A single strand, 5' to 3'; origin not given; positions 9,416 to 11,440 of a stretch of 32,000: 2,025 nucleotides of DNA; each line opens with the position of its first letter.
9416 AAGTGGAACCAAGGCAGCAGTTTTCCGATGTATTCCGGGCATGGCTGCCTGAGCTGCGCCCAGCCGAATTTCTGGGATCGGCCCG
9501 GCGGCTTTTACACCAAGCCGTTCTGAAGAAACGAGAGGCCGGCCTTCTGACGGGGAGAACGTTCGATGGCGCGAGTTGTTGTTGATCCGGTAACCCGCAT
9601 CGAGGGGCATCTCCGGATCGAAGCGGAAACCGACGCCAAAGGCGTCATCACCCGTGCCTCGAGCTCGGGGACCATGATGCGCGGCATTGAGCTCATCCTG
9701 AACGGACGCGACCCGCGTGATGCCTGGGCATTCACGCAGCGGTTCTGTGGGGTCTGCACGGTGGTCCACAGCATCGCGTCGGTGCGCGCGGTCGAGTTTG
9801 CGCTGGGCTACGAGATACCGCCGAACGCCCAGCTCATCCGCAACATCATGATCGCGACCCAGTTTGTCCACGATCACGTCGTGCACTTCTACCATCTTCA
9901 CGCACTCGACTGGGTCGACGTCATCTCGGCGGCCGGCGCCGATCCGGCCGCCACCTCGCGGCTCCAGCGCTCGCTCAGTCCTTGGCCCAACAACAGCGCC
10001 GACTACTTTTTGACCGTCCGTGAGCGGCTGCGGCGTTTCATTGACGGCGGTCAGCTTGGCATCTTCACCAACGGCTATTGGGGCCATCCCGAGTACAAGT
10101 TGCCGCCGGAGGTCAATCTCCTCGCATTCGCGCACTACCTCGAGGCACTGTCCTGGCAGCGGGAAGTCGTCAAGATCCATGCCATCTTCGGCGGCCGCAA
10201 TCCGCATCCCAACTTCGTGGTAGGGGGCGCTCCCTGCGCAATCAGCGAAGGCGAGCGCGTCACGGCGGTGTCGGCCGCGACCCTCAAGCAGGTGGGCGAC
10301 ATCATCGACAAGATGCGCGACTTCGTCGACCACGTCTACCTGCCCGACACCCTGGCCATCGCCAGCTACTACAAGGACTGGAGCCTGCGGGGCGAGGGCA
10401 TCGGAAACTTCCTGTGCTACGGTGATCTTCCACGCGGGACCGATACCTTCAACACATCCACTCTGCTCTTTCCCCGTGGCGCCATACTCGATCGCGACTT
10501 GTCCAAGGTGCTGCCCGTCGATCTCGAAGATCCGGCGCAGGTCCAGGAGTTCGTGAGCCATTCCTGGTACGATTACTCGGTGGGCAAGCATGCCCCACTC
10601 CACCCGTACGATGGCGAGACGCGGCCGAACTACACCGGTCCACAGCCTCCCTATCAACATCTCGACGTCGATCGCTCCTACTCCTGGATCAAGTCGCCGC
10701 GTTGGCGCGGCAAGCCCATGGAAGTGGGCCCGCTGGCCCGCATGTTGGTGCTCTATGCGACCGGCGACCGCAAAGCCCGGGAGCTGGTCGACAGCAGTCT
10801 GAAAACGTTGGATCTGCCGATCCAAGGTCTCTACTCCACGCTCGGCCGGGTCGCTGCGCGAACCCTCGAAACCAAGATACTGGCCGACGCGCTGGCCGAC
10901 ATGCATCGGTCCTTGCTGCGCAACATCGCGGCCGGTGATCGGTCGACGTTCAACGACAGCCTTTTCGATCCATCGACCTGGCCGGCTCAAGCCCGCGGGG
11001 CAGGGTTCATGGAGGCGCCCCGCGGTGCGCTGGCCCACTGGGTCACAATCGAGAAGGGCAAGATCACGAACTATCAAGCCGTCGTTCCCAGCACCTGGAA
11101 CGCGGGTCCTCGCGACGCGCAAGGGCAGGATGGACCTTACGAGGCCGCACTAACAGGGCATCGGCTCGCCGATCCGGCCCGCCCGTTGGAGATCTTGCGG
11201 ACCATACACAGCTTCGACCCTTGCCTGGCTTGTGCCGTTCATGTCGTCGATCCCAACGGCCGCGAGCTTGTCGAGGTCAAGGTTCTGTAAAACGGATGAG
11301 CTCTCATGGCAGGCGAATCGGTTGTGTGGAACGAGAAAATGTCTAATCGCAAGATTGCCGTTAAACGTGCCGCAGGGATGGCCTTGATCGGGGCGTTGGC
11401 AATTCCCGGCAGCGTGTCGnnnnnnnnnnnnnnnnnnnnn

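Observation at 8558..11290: Apparently soluble periplasmic [NiFe]-hydrogenase with no cytochrome b, Isp or HybAB partner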

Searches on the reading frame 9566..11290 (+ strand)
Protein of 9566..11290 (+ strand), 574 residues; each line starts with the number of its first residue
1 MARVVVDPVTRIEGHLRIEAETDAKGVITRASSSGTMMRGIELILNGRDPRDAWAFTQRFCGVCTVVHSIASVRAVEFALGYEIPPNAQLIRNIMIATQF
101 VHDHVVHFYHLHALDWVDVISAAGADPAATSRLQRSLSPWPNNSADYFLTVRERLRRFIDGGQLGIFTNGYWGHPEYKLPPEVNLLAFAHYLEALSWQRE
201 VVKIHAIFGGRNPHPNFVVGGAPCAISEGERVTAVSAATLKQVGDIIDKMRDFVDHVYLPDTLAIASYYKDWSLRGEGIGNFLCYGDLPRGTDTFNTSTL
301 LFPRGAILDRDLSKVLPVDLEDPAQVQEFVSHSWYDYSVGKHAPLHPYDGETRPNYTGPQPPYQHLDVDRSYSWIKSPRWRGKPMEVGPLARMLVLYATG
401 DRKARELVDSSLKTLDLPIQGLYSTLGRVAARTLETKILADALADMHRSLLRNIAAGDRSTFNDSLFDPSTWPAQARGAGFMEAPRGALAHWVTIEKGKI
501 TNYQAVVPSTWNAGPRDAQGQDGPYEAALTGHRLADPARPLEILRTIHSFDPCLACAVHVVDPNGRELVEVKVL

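Call 4: search_protein_families(library=pfam, proteins=[window:9566-11290:+])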
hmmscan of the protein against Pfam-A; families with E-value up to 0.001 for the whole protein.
window:9566-11290:+ (574 aa): 1 family
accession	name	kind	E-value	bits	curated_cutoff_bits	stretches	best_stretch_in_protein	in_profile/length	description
PF00374.24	NiFeSe_Hases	-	1.4e-227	757.1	25.8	1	39-559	1-508/508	Nickel-dependent hydrogenase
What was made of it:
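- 9566..11290 (+): hynL, the [NiFe]-hydrogenase large subunit. It carries RFCGVC and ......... motifs and a 15-residue C-terminal extension for protease cleavage. Pfam NiFeSe_Hases, 757 bits (call 4).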

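Call 5: search_solved_structures(query=window:9566-11290:+, max_evalue=1e-10)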
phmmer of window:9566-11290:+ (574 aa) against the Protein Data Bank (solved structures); distinct sequences matched with E-value up to 1e-10: 68 (the best 60 are shown).
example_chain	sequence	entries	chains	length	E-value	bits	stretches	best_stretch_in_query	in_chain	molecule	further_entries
3myr_B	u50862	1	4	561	1.1e-256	856.4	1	3-559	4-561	Nickel-dependent hydrogenase large subunit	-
4c3o_A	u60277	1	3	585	6.8e-216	721.7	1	3-559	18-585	HYDROGENASE-1 LARGE SUBUNIT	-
3uqy_L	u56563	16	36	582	1.2e-208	697.7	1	3-559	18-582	Hydrogenase-1 large chain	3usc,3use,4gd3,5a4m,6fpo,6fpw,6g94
4ue3_LLL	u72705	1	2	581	3.1e-208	696.4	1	3-559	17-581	Hydrogenase-1 large chain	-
5lmm_L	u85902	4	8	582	3.2e-208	696.4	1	3-559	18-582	Hydrogenase-1 large chain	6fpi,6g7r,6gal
5lry_L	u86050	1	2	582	3.2e-208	696.3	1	3-559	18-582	Hydrogenase-1 large chain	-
5a4i_L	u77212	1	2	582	6e-208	695.4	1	3-559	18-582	Hydrogenase-1 large chain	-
5jrd_L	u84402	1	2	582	1.6e-207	694.1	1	3-559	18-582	Hydrogenase-1 large chain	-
5a4f_L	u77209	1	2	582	1.6e-207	694.1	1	3-559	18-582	Hydrogenase-1 large chain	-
5adu_L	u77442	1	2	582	2.9e-207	693.2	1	3-559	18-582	Hydrogenase-1 large chain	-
3ayx_A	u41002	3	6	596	1.9e-191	641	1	3-559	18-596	Membrane-bound hydrogenase large subunit | Hydrogenase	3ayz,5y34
3rgw_L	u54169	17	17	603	2.2e-185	620.9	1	3-559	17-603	Membrane-bound hydrogenase (NIFE) large subunit HOXG | Uptake hydrogenase large subunit | Uptake hydrogenase large subunit hoxG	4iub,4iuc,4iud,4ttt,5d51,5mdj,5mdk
6g7m_L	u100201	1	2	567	4.7e-168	563.7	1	3-574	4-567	Hydrogenase-2 large chain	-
6en9_L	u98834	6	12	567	1.6e-167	562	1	3-574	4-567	Hydrogenase-2 large chain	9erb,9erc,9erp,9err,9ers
6syo_LLL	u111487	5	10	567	4e-167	560.6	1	3-574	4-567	Hydrogenase-2 large chain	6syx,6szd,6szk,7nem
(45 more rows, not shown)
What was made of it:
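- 9566..11290 (+): Best PDB match is 3MYR at 856 bits (call 5).
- On Group 1e, Isp-type: The nearest PDB entry is 3MYR (call 5).
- On Group 1a/1b, Desulfovibrio-type periplasmic: 542 bits against 856 bits for 3MYR (call 5).
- Checked: PDB scores are 856 bits for A. vinosum 3MYR, 722 and 698 bits for the Hydrogenase-1 enzymes (4C3O, 3UQY), 621-641 bits for the two membrane-bound 1d enzymes (3RGW, 3AYX), 564 for Hyd-2 and 542 for D. vulgaris (call 5).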

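Call 9: find_homologous_proteins(query=window:9566-11290:+, max_evalue=1e-50)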
Query window:9566-11290:+ (574 aa): 8000 proteins with E <= 1e-50 among 8000 candidates; the best 120 are listed.
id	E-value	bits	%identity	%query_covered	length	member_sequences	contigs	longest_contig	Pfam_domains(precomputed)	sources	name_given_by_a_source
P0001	0.0e+0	1343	100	100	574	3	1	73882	PF00374.25,PF27537.1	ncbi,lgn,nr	ncbi:MAG: nickel-dependent hydrogenase large subunit [Rhodospirillales bacterium]|nr:nickel-dependen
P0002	0.0e+0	1260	93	100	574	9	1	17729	PF00374.25,PF27537.1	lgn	-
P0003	0.0e+0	1249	92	100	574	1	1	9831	PF00374.25,PF27537.1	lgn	-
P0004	0.0e+0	1177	85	100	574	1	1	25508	PF00374.25,PF27537.1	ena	-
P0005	0.0e+0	1175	84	100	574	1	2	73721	PF00374.25,PF27537.1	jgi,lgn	jgi:hydrogenase large subunit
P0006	0.0e+0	1173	84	100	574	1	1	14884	PF00374.25,PF27537.1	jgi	jgi:hydrogenase large subunit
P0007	0.0e+0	1172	85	100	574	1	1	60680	PF00374.25,PF27537.1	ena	-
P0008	0.0e+0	1171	84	100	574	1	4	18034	PF00374.25,PF27537.1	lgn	-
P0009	0.0e+0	1166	84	100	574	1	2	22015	PF00374.25,PF27537.1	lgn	-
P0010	0.0e+0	1164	84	100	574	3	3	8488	PF00374.25,PF27537.1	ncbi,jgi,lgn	jgi:hydrogenase large subunit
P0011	0.0e+0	1158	83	100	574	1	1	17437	PF00374.25,PF27537.1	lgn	-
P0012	0.0e+0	1143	83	100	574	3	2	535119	PF00374.25,PF27537.1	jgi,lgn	jgi:hydrogenase large subunit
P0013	0.0e+0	1041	76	100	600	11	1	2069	PF00374.25,PF27537.1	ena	-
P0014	0.0e+0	1039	76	100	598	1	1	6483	PF00374.25,PF27537.1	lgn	-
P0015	0.0e+0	1039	76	100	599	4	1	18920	PF00374.25,PF27537.1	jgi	jgi:hydrogenase large subunit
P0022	0.0e+0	1022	74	100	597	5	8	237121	PF00374.25,PF27537.1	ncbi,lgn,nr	ncbi:nickel-dependent hydrogenase large subunit [Bradyrhizobium diazoefficiens]|nr:nickel-dependent 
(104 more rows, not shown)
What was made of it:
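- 9566..11290 (+): A 100% identical protein is deposited from a Rhodospirillales MAG (call 9).
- The source is a metagenome-assembled genome (call 9).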

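Call 10: find_encoding_contigs(protein=P0012, flank=10000, max_places=2)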
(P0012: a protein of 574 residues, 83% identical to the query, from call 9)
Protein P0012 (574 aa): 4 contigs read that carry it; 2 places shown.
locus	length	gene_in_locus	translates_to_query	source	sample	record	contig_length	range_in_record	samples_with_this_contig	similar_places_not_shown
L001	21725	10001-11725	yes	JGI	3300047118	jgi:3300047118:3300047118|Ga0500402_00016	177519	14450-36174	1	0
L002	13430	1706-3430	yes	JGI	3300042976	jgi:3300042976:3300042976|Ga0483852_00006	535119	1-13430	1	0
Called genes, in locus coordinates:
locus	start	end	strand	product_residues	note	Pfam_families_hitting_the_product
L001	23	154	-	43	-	-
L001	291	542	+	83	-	PF00232:Glyco_hydro_1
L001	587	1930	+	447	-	PF02055:Glyco_hydro_30, PF02057:Glyco_hydro_59 (weak), PF17189:Glyco_hydro_30C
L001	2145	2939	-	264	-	PF14522:Cytochrome_C7 (faint), PF22113:Mtrc-MtrF_II-IV_dom (weak)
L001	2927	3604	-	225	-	-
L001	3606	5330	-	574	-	PF00970:FAD_binding_6, PF00175:NAD_binding_1, PF00111:Fer2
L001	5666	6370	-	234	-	PF13801:Metal_resist (weak)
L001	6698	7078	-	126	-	PF00581:Rhodanese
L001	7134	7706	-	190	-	PF00027:cNMP_binding (weak), PF13545:HTH_Crp_2, PF00325:Crp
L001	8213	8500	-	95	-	-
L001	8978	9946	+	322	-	PF01058:Oxidored_q6, PF14720:NiFe_hyd_SSU_C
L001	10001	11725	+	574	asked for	PF27537:HoxH (weak), PF00374:NiFeSe_Hases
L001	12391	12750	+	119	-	PF07813:LTXXQ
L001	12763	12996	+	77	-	PF01455:HupF_HypC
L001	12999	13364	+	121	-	PF01155:HypA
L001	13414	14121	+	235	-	PF02492:cobW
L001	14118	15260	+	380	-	PF01924:HypD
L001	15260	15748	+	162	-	PF01750:HycI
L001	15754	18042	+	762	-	PF00708:Acylphosphatase, PF07503:zf-HYPF, PF01300:Sua5_yciO_yrdC, PF17788:HypF_C, PF22521:HypF_C_2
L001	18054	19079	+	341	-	PF00586:AIRS, PF02769:AIRS_C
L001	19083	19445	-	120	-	PF04809:HupH_C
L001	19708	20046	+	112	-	-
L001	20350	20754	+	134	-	-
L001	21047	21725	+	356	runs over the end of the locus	PF00211:Guanylate_cyc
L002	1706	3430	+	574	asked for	PF27537:HoxH (weak), PF00374:NiFeSe_Hases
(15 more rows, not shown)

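Call 11: find_encoding_contigs(protein=P0022, flank=10000, max_places=2)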
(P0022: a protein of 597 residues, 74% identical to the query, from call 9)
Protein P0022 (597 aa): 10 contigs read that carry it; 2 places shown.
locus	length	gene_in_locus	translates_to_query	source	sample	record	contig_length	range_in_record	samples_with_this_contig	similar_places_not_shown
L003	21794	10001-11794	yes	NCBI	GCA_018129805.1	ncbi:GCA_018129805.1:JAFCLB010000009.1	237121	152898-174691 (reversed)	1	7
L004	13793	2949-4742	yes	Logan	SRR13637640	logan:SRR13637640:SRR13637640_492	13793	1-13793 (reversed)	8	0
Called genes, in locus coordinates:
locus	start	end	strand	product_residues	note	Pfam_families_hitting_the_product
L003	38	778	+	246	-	PF00460:Flg_bb_rod, PF22692:LlgE_F_G_D1, PF06429:Flg_bbr_C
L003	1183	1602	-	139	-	-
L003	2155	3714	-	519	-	PF06100:MCRA, PF13450:NAD_binding_8 (faint)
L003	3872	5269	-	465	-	PF00753:Lactamase_B, PF23023:Anti-Pycsar_Apyc1 (weak), PF12706:Lactamase_B_2, PF10996:Beta-Casp, PF07521:RMMBL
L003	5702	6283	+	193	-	PF04542:Sigma70_r2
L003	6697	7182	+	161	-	-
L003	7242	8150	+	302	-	PF18306:LDcluster4, PF03641:Lysine_decarbox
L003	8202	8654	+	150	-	PF03860:Csp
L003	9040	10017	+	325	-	PF01058:Oxidored_q6, PF14720:NiFe_hyd_SSU_C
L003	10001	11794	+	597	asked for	PF27537:HoxH, PF00374:NiFeSe_Hases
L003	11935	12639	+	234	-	PF07813:LTXXQ (weak)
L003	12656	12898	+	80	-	PF01455:HupF_HypC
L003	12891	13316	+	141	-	PF01155:HypA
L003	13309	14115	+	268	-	PF02492:cobW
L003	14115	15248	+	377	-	PF01924:HypD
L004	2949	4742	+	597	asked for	PF27537:HoxH, PF00374:NiFeSe_Hases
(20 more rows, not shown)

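Call 12: find_related_loci(query=window:9566-11290:+, collection=genome_contigs, flank=8000)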
Query window:9566-11290:+ (574 aa) in genome_contigs; peptide patterns used: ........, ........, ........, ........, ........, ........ (x = any residue, [..] = any of these).
469 stretches matched a pattern; 367 encode a relative of the query (tblastn E <= 1e-3); the best 80 are kept; 80 distinct loci.
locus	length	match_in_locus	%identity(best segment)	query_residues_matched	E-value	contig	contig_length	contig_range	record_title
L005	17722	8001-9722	93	1-574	0e+0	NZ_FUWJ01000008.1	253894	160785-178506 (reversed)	Enhydrobacter aerosaccus strain ATCC 27094, whole genome shotgun sequence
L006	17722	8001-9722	93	1-574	0e+0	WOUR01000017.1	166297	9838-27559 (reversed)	MAG: Rhodospirillaceae bacterium isolate X2_MaxBin.011 scaffold_77, whole genome shotgun sequence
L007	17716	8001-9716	76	3-574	0e+0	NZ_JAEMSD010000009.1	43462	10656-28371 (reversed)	MAG: Bradyrhizobium sp. isolate SupBloom_Metag_066 Bloom_2_NODE_240_length_43462_cov_6.876541, whole genome shotgun sequ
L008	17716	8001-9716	75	3-574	0e+0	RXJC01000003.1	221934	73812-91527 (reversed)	MAG: Bradyrhizobiaceae bacterium isolate AWTP1-5 sample_185_scaffold_0, whole genome shotgun sequence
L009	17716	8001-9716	75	3-574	0e+0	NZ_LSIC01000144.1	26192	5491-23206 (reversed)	Bradyrhizobium sp. CCH5-F6 CCH5-F6_contig144, whole genome shotgun sequence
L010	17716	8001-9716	74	3-574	0e+0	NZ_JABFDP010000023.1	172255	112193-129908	Bradyrhizobium denitrificans strain LMG 8443 Scaffold23, whole genome shotgun sequence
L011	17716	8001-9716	74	3-574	0e+0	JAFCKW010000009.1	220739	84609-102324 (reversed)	Bradyrhizobium diazoefficiens strain SZCCT0138 NODE_9, whole genome shotgun sequence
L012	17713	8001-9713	71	3-573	0e+0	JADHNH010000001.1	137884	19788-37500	MAG: Nevskia sp. isolate BS301-5m-G63 BS301-5m-C103, whole genome shotgun sequence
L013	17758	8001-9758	68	3-573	0e+0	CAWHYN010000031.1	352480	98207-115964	MAG: uncultured beta proteobacterium isolate MFD01476.bin.1.209 genome assembly, contig: contig_22974, whole genome shot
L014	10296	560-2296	69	3-573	0e+0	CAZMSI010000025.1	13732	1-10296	MAG TPA_asm: uncultured Sideroxydans sp. isolate binchicken_co150_533 genome assembly, contig: NODE_10304_length_13732_c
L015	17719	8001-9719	70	1-573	0e+0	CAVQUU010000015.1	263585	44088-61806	MAG: uncultured delta proteobacterium isolate MFD09964.bin.3.400 genome assembly, contig: contig_24340, whole genome sho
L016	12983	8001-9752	68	3-573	0e+0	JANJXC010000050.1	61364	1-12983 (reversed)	MAG: Gammaproteobacteria bacterium isolate RS263_metabat.bin.44 RS263_k141_233533, whole genome shotgun sequence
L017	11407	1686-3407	69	1-574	0e+0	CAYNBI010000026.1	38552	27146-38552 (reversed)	MAG TPA_asm: uncultured Chromatiaceae bacterium isolate binchicken_co176_260 genome assembly, contig: NODE_376_length_38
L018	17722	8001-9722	68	3-573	0e+0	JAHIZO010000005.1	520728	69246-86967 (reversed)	MAG: Gammaproteobacteria bacterium isolate Modern_marine.mb.18 Modern_marine.mb.18_k141_461877, whole genome shotgun seq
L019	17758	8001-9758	68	4-574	0e+0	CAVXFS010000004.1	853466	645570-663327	MAG: uncultured beta proteobacterium isolate MFD02416.bin.2.165 genome assembly, contig: contig_39012, whole genome shot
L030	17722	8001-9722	68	3-573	0e+0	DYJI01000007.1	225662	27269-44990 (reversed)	MAG TPA_asm: Sideroxydans lithotrophicus isolate FI88_60_347 Afr_mines_FI88_45_length_225662_cov_146_639103, whole genom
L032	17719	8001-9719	69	1-573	0e+0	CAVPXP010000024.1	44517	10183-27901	MAG: uncultured Gammaproteobacteria bacterium isolate MFD09964.bin.2.251 genome assembly, contig: contig_39842, whole ge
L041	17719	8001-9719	69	1-573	0e+0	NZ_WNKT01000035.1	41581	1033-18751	Allochromatium palmeri strain DSM 15591 NODE_35_length_41581_cov_37.9915, whole genome shotgun sequence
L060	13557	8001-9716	68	1-573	0e+0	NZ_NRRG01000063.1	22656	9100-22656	Thiocystis violacea strain DSM 207 scaffold0063, whole genome shotgun sequence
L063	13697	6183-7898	66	1-573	0e+0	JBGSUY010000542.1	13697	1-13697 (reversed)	MAG: Chromatiaceae bacterium isolate JTS-AC444 k141_261572, whole genome shotgun sequence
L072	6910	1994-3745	67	1-573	0e+0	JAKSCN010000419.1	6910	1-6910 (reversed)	MAG: Chromatiales bacterium isolate MAG.291 k141_11642219, whole genome shotgun sequence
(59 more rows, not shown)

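Call 23: search_dna_similar(query=window:9566-11290:+, collection=plasmids, mode=protein, max_rows=30)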
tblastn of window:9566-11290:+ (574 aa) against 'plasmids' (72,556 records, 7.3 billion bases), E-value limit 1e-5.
Records with a match: 143; places in all: 193; records where one place covers at least 80% of the query: 130.
Best place of each record, by identity: 60-80% 4; <60% 139.
By first word of the organism name: Rhizobium 25; Azospirillum 16; Escherichia 13; Bradyrhizobium 10; Alteromonas 7; Sinorhizobium 7; Mesorhizobium 6; Paraburkholderia 5; Cupriavidus 4; Streptomyces 4; and 34 more.
By predicted mobility (MOB-suite, as given by PLSDB): non-mobilizable 73; conjugative 45; mobilizable 25.
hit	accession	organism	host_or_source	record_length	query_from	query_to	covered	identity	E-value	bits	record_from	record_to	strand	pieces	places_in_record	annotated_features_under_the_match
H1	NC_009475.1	Bradyrhizobium sp. BTAi1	-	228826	3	574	100%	75.3%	0e+0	922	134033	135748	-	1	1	nickel-dependent hydrogenase large subunit | hypothetical protein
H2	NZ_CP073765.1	Methylovirgula sp. HY1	soil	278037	4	573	99%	66.4%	0e+0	811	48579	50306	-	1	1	nickel-dependent hydrogenase large subunit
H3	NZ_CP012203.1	Alteromonas macleodii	-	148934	3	573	99%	61.3%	0e+0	731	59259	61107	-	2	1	none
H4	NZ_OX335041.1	Alteromonas macleodii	-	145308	3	573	99%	57.5%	0e+0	724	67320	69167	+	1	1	nickel-dependent hydrogenase large subunit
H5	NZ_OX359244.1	Alteromonas macleodii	-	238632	3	573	99%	57.5%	0e+0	724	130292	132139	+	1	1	nickel-dependent hydrogenase large subunit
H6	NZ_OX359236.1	Alteromonas macleodii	-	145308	3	573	99%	57.5%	0e+0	724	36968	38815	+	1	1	nickel-dependent hydrogenase large subunit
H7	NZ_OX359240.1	Alteromonas macleodii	-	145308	3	573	99%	57.5%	0e+0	724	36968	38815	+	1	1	nickel-dependent hydrogenase large subunit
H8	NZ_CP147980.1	Alteromonas macleodii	-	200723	3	573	99%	57.5%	0e+0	722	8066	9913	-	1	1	nickel-dependent hydrogenase large subunit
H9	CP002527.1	Glaciecola sp. 4H-3-7+YE-5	-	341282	3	573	99%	57.5%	0e+0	722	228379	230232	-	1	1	nickel-dependent hydrogenase large subunit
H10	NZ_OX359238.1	Alteromonas macleodii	-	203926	3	573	99%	57.4%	0e+0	721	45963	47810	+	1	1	nickel-dependent hydrogenase large subunit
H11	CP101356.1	Salmonella enterica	chicken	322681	3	568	99%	57.0%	0e+0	673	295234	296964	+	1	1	nickel-dependent hydrogenase large subunit | cybH: Ni/Fe-hydrogenase, b-type cytochrome subunit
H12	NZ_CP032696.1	Rhizobium jaguaris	Calliandra grandiflora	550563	3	573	99%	56.0%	0e+0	654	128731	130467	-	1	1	nickel-dependent hydrogenase large subunit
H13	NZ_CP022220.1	Bradyrhizobium guangxiense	peanut,cell culture,roots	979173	3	573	99%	55.9%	0e+0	658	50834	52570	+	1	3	nickel-dependent hydrogenase large subunit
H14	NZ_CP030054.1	Bradyrhizobium guangzhouense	Arachis hypogaea,Microbe,nodule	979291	3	573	99%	55.9%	0e+0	658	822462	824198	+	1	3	nickel-dependent hydrogenase large subunit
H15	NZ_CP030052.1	Bradyrhizobium guangdongense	peanut,cell culture,roots of peanut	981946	3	573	99%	55.9%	0e+0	658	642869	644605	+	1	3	nickel-dependent hydrogenase large subunit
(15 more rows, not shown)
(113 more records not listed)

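Call 25: get_annotated_region(hit=H1, flank=10000)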
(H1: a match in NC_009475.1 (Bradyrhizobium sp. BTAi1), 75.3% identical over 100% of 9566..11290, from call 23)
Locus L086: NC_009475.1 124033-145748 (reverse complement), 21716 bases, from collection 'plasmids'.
description: Bradyrhizobium sp. BTAi1 plasmid pBBta01, complete sequence
organism: Bradyrhizobium sp. BTAi1 (NCBI taxid 288000)
taxonomy: Bacteria; Pseudomonadota; Alphaproteobacteria; Hyphomicrobiales; Nitrobacteraceae; Bradyrhizobium; Bradyrhizobium sp. BTAi1
host: -; source: -; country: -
typing (MOB-suite, as given by PLSDB): conjugative; replicon rep_cluster_506; relaxase MOBP; mating-pair formation MPF_T
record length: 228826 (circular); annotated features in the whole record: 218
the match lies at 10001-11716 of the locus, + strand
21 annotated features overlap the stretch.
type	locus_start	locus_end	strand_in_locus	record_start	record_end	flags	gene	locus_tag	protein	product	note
CDS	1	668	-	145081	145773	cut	-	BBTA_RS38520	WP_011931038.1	helix-turn-helix domain-containing protein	GO:0006355 - regulation of DNA-templated transcription [Evidence IEA]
CDS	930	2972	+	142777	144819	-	-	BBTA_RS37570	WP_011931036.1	multicopper oxidase domain-containing protein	-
CDS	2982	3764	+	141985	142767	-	-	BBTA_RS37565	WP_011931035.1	copper resistance protein B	-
CDS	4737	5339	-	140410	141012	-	-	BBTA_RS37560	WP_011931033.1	plasmid pRiA4b ORF-3 family protein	-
CDS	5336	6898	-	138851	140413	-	-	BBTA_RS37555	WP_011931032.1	IS66-like element ISBrsp6 family transposase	-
CDS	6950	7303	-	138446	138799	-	tnpB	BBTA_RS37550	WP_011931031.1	IS66 family insertion sequence element accessory protein TnpB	-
CDS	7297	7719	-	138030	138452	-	-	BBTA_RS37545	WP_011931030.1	transposase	-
CDS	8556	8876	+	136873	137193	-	-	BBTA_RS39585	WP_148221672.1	hypothetical protein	-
CDS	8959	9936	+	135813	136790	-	-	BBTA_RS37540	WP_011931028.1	hydrogenase small subunit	-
CDS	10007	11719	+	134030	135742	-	-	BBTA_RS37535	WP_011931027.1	nickel-dependent hydrogenase large subunit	-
CDS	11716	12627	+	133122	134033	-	-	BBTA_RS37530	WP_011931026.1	hypothetical protein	-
CDS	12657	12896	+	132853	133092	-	-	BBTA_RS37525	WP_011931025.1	HypC/HybG/HupF family hydrogenase formation chaperone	-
CDS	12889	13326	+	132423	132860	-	-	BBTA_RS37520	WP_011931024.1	hydrogenase maturation nickel metallochaperone HypA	-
CDS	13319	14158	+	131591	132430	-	hypB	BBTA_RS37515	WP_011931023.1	hydrogenase nickel incorporation protein HypB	GO:0036211 - protein modification process [Evidence IEA]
CDS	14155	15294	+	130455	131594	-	hypD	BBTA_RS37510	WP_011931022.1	hydrogenase formation protein HypD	GO:0036211 - protein modification process [Evidence IEA]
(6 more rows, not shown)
